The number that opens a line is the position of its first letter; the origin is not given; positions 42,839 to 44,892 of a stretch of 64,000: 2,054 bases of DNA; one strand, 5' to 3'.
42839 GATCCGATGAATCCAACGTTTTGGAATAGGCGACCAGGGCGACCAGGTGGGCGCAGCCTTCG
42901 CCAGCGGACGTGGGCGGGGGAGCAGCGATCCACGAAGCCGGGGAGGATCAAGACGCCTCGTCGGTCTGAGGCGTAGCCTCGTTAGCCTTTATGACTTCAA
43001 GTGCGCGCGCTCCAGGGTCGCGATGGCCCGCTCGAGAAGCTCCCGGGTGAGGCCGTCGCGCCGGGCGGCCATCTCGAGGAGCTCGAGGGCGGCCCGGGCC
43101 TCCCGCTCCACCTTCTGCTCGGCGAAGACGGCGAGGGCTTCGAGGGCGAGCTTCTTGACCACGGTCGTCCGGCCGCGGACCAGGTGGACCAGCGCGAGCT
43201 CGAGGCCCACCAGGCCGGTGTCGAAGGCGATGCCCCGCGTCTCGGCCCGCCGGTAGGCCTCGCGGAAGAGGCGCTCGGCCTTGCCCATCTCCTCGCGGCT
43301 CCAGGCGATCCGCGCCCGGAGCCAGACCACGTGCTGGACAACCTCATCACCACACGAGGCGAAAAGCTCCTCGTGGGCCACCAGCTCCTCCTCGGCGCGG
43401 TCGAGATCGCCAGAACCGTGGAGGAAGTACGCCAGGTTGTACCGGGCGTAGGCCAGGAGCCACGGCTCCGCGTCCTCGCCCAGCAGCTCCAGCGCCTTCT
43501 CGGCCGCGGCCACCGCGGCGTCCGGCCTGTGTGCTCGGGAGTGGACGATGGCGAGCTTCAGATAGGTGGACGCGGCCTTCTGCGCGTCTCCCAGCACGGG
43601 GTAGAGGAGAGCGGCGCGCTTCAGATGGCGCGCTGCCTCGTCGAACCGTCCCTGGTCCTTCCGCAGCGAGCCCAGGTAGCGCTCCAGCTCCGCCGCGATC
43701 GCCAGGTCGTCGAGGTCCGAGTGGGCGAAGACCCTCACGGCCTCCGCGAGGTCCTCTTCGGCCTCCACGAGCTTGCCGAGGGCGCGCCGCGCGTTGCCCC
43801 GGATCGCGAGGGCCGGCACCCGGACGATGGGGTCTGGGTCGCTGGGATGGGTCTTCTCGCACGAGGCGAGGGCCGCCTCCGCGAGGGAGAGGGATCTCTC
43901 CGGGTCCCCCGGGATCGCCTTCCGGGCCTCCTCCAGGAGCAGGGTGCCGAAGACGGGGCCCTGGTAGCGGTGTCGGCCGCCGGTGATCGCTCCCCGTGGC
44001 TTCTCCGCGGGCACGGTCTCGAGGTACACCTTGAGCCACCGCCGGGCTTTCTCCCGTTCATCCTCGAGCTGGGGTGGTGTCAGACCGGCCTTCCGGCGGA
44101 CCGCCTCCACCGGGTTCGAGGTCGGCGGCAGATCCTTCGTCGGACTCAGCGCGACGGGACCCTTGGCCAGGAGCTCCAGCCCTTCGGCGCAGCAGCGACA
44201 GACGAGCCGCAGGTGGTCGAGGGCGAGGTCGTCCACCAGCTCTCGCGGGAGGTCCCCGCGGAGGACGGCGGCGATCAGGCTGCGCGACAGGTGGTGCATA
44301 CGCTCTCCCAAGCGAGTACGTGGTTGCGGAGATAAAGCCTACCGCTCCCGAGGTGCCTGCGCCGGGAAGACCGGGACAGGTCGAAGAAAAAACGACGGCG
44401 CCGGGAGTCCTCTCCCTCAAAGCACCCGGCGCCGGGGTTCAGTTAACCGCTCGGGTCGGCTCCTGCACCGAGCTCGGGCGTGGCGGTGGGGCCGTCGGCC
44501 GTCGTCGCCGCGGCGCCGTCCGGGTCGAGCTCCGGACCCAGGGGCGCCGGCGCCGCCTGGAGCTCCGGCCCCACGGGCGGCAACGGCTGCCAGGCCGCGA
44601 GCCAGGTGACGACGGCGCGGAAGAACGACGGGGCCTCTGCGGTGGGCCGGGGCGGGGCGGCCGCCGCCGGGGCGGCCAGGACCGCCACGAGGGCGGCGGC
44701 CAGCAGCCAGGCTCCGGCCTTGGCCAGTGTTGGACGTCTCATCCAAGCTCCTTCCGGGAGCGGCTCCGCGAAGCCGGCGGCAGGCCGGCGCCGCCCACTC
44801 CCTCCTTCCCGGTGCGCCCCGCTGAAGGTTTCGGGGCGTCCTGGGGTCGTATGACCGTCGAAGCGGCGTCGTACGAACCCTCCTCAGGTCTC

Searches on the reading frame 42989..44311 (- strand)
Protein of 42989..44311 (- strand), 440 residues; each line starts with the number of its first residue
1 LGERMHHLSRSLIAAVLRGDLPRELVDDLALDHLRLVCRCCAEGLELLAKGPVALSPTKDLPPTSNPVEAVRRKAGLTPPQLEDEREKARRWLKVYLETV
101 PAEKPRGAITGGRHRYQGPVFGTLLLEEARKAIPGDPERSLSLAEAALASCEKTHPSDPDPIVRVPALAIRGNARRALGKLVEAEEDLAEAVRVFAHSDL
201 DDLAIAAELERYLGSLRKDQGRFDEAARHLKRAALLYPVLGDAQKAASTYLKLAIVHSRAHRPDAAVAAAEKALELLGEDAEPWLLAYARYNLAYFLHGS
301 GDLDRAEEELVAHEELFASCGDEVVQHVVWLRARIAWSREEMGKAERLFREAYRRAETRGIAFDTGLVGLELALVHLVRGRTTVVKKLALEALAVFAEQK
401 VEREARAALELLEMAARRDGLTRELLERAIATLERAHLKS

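Call 35: search_protein_families(library=pfam, proteins=[window:42989-44311:-], max_evalue=0.1)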
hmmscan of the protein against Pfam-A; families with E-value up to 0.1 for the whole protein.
window:42989-44311:- (440 aa): 11 families
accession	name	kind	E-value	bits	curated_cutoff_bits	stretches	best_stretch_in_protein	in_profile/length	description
PF13424.12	TPR_12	-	2.5e-12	47.2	30.1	2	207-277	3-75/77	Tetratricopeptide repeat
PF07719.23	TPR_2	-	2.2e-09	37.1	27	1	211-238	5-32/34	Tetratricopeptide repeat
PF17874.7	TPR_MalT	-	7.4e-09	35.8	45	1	143-393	58-307/336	MalT-like TPR region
PF13181.12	TPR_8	-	3.3e-08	33.5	25.7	0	288-309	2-23/34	Tetratricopeptide repeat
PF00515.34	TPR_1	-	4.3e-08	33.1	27.8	0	212-238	6-32/34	Tetratricopeptide repeat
PF13428.12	TPR_14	-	7.1e-07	29.7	23.5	1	249-290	3-43/44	Tetratricopeptide repeat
PF13374.12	TPR_10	-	0.0009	19.6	27.5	1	247-276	2-31/42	Tetratricopeptide repeat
PF14938.12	SNAP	-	0.0017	18.4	25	1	205-413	33-243/282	Soluble NSF attachment protein, SNAP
PF13431.12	TPR_17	-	0.0024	18.5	24.4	0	287-308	13-34/34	Tetratricopeptide repeat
PF13432.12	TPR_16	-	0.014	16.3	32.7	0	214-276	4-60/65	Tetratricopeptide repeat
PF07721.20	TPR_4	-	0.036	15.1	27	1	287-310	1-24/26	Tetratricopeptide repeat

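Call 41: find_homologous_proteins(query=window:42989-44311:-, max_evalue=0.00001)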
Query window:42989-44311:- (440 aa): 115 proteins with E <= 0.00001 among 8000 candidates.
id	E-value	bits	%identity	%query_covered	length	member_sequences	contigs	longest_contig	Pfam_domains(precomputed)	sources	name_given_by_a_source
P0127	8.5e-276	933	100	99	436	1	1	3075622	PF17874.8,PF00515.35,PF13424.13,PF13428.13,PF13181.13,PF07719.24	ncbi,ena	-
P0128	1.1e-199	682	78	98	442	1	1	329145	PF17874.8,PF00515.35,PF13424.13,PF13428.13,PF13181.13,PF07719.24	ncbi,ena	-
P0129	4.5e-171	588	68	98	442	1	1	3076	PF17874.8,PF13424.13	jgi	jgi:tetratricopeptide (TPR) repeat protein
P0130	1.2e-168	580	68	98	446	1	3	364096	PF17874.8,PF00515.35,PF13424.13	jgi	jgi:tetratricopeptide (TPR) repeat protein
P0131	2.5e-166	572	66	98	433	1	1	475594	PF17874.8,PF00515.35,PF13424.13,PF13181.13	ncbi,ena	-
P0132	7.2e-166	571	67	98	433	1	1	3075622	PF00515.35,PF13424.13,PF07719.24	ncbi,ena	-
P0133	8.7e-166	570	65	98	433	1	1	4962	PF00515.35,PF13424.13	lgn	-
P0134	1.3e-161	557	64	98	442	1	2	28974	PF17874.8,PF00515.35,PF13424.13,PF13428.13,PF07719.24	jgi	jgi:tetratricopeptide (TPR) repeat protein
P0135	1.8e-161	556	65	98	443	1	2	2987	PF17874.8,PF00515.35,PF13424.13,PF07719.24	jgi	jgi:tetratricopeptide (TPR) repeat protein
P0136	6.1e-159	548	65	98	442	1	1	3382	PF17874.8,PF00515.35,PF13424.13,PF07719.24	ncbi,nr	ncbi:MAG TPA: hypothetical protein VJG13_13100 [Thermoanaerobaculia bacterium]|nr:hypothetical prote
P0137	1.4e-156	540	64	98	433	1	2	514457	PF13414.13,PF17874.8,PF00515.35,PF13424.13,PF13181.13,PF07719.24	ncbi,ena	-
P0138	3.6e-156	539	64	98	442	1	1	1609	PF00515.35,PF13424.13,PF13181.13,PF07719.24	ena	-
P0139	4.2e-156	538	65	90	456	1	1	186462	PF17874.8,PF00515.35,PF13424.13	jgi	jgi:tetratricopeptide (TPR) repeat protein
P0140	2.5e-153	529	63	98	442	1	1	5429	PF17874.8,PF00515.35,PF13424.13,PF13181.13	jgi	jgi:tetratricopeptide (TPR) repeat protein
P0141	1.2e-145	504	59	98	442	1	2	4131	PF17874.8,PF00515.35,PF13424.13,PF07719.24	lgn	-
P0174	1.8e-116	408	55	98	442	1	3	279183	PF17874.8,PF00515.35,PF13424.13,PF07719.24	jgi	jgi:tetratricopeptide (TPR) repeat protein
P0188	1.2e-110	389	58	83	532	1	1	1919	PF12844.14,PF17874.8,PF01381.29,PF13424.13,PF13560.13,PF13443.13,PF07719.24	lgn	-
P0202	5.2e-108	380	57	78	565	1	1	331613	PF12844.14,PF01381.29,PF13424.13,PF13560.13,PF13443.13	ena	-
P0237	6.7e-15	73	32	76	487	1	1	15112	PF01381.29,PF13560.13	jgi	jgi:tetratricopeptide (TPR) repeat protein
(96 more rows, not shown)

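Call 43: find_encoding_contigs(protein=P0132, flank=8000, max_places=2)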
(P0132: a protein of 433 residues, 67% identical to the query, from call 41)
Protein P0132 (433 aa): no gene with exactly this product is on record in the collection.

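Call 44: find_encoding_contigs(protein=P0174, flank=8000, max_places=2)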
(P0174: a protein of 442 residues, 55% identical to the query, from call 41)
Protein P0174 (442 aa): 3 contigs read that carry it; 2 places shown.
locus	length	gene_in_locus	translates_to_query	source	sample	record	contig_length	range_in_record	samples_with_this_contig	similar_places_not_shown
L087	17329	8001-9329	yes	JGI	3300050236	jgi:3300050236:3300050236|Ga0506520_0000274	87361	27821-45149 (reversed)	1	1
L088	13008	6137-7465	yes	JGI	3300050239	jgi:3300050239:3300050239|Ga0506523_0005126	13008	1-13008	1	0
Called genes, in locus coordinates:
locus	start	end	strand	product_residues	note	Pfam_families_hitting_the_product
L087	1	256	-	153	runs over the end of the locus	-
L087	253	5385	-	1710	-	PF25023:TEN_YD-shell (faint), PF05593:RHS_repeat (weak), PF13699:eCIS_core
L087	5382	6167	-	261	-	-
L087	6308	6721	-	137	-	PF01329:Pterin_4a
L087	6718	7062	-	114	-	-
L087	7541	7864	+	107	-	-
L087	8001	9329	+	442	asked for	PF07719:TPR_2 (faint), PF17874:TPR_MalT (weak), PF00515:TPR_1 (faint), PF13424:TPR_12 (weak)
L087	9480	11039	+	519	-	PF25653:HMG-CoA_red_N, PF00368:HMG-CoA_red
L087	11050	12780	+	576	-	PF03109:ABC1, PF27536:UbiB_helical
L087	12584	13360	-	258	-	-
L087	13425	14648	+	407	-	PF01553:Acyltransferase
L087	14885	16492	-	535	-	PF01266:DAO (faint), PF03486:HI0933_like (faint), PF07992:Pyr_redox_2, PF13241:NAD_binding_7 (faint), PF13454:NAD_binding_9 (faint), PF13738:Pyr_redox_3, PF13434:Lys_Orn_oxgnase (faint)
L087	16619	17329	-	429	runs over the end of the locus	PF03562:MltA, PF06725:3D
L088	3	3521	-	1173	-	?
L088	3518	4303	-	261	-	-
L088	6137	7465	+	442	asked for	PF07719:TPR_2 (faint), PF17874:TPR_MalT (weak), PF00515:TPR_1 (faint), PF13424:TPR_12 (weak)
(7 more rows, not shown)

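Call 54: find_encoding_contigs(protein=P0128, flank=10000, max_places=2)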
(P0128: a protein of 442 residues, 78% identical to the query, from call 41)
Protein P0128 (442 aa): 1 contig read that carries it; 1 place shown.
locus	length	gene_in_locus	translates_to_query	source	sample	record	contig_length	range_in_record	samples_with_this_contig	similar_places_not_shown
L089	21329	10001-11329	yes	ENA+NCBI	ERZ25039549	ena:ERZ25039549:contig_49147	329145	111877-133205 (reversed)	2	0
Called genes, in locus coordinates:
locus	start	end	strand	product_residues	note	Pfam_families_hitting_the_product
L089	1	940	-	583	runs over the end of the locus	PF12801:Fer4_5, PF12797:Fer4_2 (faint), PF12798:Fer4_3 (faint), PF13237:Fer4_10 (weak), PF14697:Fer4_21, PF00037:Fer4 (weak), PF12838:Fer4_7 (weak), PF14697:Fer4_21 (weak), +6 more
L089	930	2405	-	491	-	PF04205:FMN_bind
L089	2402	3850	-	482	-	PF18582:HZS_alpha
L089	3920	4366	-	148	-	PF02082:Rrf2, PF01978:TrmB (faint)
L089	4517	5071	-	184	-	PF04273:BLH_phosphatase, PF22741:PTP-NADK, PF22785:Tc-R-P (weak)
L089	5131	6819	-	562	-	PF02517:Rce1-like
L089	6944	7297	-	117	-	-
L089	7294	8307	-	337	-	PF12844:HTH_19 (faint), PF13413:HTH_25 (faint), PF01381:HTH_3 (weak), PF13560:HTH_31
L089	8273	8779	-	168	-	PF01381:HTH_3, PF13443:HTH_26 (weak), PF13560:HTH_31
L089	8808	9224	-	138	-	-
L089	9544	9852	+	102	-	-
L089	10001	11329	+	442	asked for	PF13428:TPR_14 (faint), PF07719:TPR_2 (faint), PF00515:TPR_1 (faint), PF13181:TPR_8 (faint), PF13424:TPR_12 (weak), PF17874:TPR_MalT, PF13424:TPR_12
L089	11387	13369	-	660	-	PF01435:Peptidase_M48, PF05099:TerB (faint)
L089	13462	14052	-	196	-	PF04011:LemA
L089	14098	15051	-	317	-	PF00561:Abhydrolase_1, PF12146:Hydrolase_4, PF12697:Abhydrolase_6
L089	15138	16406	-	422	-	PF13433:Peripla_BP_5 (weak), PF13458:Peripla_BP_6, PF01094:ANF_receptor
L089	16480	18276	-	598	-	PF00009:GTP_EFTU, PF00071:Ras (weak), PF03144:GTP_EFTU_D2, PF14492:EFG_III, PF00679:EFG_C, PF06421:LepA_C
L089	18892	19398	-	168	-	PF05163:DinB (weak), PF12867:DinB_2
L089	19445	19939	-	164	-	-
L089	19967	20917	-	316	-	PF05368:NmrA, PF13460:NAD_binding_10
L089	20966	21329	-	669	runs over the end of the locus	-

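Call 55: find_encoding_contigs(protein=P0137, flank=10000, max_places=2)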
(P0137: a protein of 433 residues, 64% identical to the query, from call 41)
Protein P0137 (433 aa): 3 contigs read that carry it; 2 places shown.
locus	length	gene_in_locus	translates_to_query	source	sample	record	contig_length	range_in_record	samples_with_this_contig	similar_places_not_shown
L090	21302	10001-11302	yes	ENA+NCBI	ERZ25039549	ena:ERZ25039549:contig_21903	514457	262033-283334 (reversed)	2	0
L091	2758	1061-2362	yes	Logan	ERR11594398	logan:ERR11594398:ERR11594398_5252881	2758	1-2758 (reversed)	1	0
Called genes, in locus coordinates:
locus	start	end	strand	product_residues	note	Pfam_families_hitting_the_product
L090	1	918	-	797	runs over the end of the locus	PF00989:PAS, PF08448:PAS_4, PF13188:PAS_8, PF13426:PAS_9, PF13596:PAS_10, PF08447:PAS_3, PF00990:GGDEF, PF00563:EAL, +4 more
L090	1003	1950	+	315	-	-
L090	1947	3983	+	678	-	PF02129:Peptidase_S15, PF00326:Peptidase_S9 (weak), PF00561:Abhydrolase_1, PF12146:Hydrolase_4 (weak), PF08530:PepX_C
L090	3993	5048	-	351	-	PF07478:Dala_Dala_lig_C, PF15632:ATPgrasp_Ter (faint)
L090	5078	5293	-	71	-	PF09723:Zn_ribbon_8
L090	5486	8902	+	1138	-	PF02310:B12-binding, PF03308:MeaB, PF02492:cobW (weak), PF01642:MM_CoA_mutase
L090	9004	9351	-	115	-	-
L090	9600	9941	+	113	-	-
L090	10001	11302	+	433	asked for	PF07719:TPR_2 (faint), PF17874:TPR_MalT (faint), PF00515:TPR_1 (faint), PF13181:TPR_8 (faint), PF13414:TPR_11 (faint), PF13424:TPR_12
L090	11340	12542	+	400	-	-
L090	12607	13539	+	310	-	-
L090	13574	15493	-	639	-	PF00884:Sulfatase, PF01663:Phosphodiest, PF13428:TPR_14 (faint), PF16347:SGSH_C, PF07719:TPR_2 (faint), PF13424:TPR_12, PF13432:TPR_16, PF14559:TPR_19, +4 more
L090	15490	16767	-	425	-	PF01566:Nramp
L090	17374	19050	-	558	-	PF01590:GAF, PF13185:GAF_2, PF13492:GAF_3 (faint), PF00990:GGDEF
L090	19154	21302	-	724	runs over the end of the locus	PF13185:GAF_2 (faint), PF13492:GAF_3 (faint), PF01590:GAF, PF00990:GGDEF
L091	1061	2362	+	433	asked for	PF07719:TPR_2 (faint), PF17874:TPR_MalT (faint), PF00515:TPR_1 (faint), PF13181:TPR_8 (faint), PF13414:TPR_11 (faint), PF13424:TPR_12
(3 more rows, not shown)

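Call 60: search_protein_families(library=ncbifam, proteins=[window:42989-44311:-], max_evalue=1)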
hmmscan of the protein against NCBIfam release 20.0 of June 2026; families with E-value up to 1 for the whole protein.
window:42989-44311:- (440 aa): 4 families
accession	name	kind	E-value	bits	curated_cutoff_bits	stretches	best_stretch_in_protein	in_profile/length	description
NF053617.1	SARPRegAfsRStmc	equivalog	1e-11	43.5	1430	1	146-320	718-889/986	SARP-family global regulator AfsR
NF053720.1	NsdA_fam_reg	subfamily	4.2e-05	23.2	75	1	204-428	198-432/432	NsdA family TPR-like regulatory protein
NF053520.1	HK_Porph_FimS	equivalog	0.13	10.4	600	1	219-329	176-286/618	sensor histidine kinase FimS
TIGR02795.1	tol_pal_ybgF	equivalog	0.27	11.8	90.1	0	168-248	35-117/119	tol-pal system protein YbgF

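Call 90: predict_structure(alignment_id=A4)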
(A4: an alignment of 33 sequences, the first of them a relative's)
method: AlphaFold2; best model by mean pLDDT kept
length: 436 residues; sequences in the alignment: 33
mean_pLDDT: 93.5   pTM: 0.90
mean pLDDT of the five models: 93.5, 92.4, 92.1, 91.5, 91.5
residues with pLDDT >= 90: 368; 70-90: 61; 50-70: 7; < 50: 0
segments of 3 or more residues with pLDDT < 50: none
pLDDT, mean of each block of 10 residues (from residue 1): 89 94 83 83 93 86 92 94 96 86 80 94 95 96 96 95 98 96 97 92 97 96 98 95 98 96 98 92 97 98 98 94 97 98 98 94 97 96 95 86 92 93 94 74
secondary structure, 60 per line:
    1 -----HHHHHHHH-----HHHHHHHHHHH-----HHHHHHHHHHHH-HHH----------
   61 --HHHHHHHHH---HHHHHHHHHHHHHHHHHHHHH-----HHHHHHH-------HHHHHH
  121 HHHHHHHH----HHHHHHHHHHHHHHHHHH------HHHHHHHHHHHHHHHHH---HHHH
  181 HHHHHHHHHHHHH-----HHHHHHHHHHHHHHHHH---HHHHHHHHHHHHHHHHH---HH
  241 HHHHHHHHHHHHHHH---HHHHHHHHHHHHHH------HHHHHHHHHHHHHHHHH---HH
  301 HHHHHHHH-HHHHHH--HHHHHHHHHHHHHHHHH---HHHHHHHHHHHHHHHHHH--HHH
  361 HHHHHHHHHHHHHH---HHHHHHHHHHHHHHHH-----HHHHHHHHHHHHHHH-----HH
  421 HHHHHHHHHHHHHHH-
elements in order: H6-13 H19-29 H35-46 H63-71 H75-95 H101-107 H115-128 H133-150 H157-173 H177-193 H199-215 H219-235 H239-255 H259-272 H279-295 H299-308 H310-315 H318-334 H338-355 H358-374 H378-393 H399-413 H419-435

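Call 94: fold_search(model_id=the predicted structure, library=pdb)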
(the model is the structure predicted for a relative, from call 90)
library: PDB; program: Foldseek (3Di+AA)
matches with E <= 10: 1548; with E <= 0.001: 151
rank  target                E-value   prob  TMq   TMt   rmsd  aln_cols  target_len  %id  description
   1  5a7d_H                5.9e-07  1.00  0.51  0.62   7.1       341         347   18  Tetrameric assembly of LGN with Inscuteable (released 2016-08-03)
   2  4a1s_A                1.2e-06  1.00  0.54  0.66   6.0       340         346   19  Crystallographic structure of the Pins:Insc complex (released 2012-03-28)
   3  4g2v_A                1.3e-06  1.00  0.53  0.69   5.9       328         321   20  Structure complex of LGN binding with FRMPD1 (released 2013-01-23)
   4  5a7d_B                1.3e-06  1.00  0.52  0.62   7.8       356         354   17  Tetrameric assembly of LGN with Inscuteable (released 2016-08-03)
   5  8chy                  1.3e-06  1.00  0.41  0.60   9.3       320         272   19  Crystal structure of an 8-repeat consensus TPR superhelix with Zinc. (released 2024-02-21)
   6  4a1s_B                1.7e-06  1.00  0.53  0.66   6.1       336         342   18  Crystallographic structure of the Pins:Insc complex (released 2012-03-28)
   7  3sf4_B                1.9e-06  1.00  0.56  0.68   5.8       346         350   15  Crystal structure of the complex between the conserved cell polarity proteins Inscuteable and LGN (released 2011-11-23)
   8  5a7d_G                1.9e-06  1.00  0.51  0.63   7.1       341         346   18  Tetrameric assembly of LGN with Inscuteable (released 2016-08-03)
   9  3ro2_A                2.1e-06  1.00  0.54  0.70   6.2       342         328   19  Structures of the LGN/NuMA complex (released 2012-03-07)
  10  5a7d_F                2.1e-06  1.00  0.51  0.62   7.1       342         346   18  Tetrameric assembly of LGN with Inscuteable (released 2016-08-03)
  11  3sf4_C                2.5e-06  1.00  0.57  0.70   5.5       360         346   15  Crystal structure of the complex between the conserved cell polarity proteins Inscuteable and LGN (released 2011-11-23)
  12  9qhc_A                2.6e-06  1.00  0.44  0.65  12.0       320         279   19  Crystal structure of 8-repeat CTPR protein with eliminated coordination sites (released 2025-10-22)
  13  5a7d_D                2.7e-06  1.00  0.51  0.63   7.2       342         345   18  Tetrameric assembly of LGN with Inscuteable (released 2016-08-03)
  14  5a7d_C                2.9e-06  1.00  0.51  0.62   7.2       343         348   18  Tetrameric assembly of LGN with Inscuteable (released 2016-08-03)
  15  4wne_A                3.2e-06  1.00  0.53  0.69   6.0       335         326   19  Crystal structure of the TPR domain of LGN in complex with Frmpd4/Preso1 at 2.0 Angstrom resolution (released 2015-09-16)
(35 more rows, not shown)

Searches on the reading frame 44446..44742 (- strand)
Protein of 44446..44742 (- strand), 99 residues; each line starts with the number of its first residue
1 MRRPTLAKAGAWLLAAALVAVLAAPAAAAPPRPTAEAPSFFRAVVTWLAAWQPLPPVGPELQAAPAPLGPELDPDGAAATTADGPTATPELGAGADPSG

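Call 60: search_protein_families(library=ncbifam, proteins=[window:44446-44742:-], max_evalue=1)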
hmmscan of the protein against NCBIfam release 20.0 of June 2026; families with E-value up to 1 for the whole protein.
seq(99 aa): 0 families

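Call 61: search_protein_families(library=pfam, proteins=[window:44446-44742:-], max_evalue=1)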
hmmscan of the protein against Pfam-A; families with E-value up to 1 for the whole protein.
seq(99 aa): 1 family
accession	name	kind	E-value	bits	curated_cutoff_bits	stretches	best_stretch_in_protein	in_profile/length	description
PF13567.11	DUF4131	-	0.28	11.3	31.6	1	10-63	6-61/165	Domain of unknown function (DUF4131)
